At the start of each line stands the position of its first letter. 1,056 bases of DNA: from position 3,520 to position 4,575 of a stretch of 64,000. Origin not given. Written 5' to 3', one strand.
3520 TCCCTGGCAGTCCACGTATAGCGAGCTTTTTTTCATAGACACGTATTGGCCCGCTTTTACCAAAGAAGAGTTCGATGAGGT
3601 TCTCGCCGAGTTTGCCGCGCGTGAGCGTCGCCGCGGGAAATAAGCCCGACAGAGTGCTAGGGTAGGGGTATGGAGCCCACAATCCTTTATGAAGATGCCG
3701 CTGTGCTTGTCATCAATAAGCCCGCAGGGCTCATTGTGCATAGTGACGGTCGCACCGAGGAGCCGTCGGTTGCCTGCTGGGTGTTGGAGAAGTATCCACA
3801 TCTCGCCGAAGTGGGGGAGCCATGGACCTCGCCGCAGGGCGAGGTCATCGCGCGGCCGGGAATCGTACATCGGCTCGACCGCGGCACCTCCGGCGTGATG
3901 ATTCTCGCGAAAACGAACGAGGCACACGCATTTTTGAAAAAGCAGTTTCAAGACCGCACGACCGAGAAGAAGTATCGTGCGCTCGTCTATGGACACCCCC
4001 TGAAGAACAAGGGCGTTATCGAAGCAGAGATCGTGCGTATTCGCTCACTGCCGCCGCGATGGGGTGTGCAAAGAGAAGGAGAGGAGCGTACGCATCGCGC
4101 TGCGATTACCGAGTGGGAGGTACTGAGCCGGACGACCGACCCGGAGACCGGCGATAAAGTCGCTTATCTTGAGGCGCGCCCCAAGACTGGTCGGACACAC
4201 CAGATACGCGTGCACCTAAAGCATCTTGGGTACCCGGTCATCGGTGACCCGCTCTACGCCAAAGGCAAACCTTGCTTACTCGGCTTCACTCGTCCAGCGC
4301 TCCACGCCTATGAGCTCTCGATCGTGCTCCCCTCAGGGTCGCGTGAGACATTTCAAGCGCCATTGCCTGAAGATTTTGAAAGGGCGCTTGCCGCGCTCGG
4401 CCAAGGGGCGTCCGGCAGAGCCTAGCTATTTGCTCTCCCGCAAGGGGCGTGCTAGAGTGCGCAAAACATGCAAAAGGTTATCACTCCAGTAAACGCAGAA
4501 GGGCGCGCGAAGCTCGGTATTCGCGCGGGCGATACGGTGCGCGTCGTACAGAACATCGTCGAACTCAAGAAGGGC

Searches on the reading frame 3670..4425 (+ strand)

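Call 78: search_protein_families(library=pfam, proteins=[window:3670-4425:+], max_evalue=0.0001)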
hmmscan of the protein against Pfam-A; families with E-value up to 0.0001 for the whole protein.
window:3670-4425:+ (251 aa): 1 family
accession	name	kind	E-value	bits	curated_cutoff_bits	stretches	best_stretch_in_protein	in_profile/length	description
PF00849.27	PseudoU_synth_2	-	6.5e-34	117.8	26.8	1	12-185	2-152/152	RNA pseudouridylate synthase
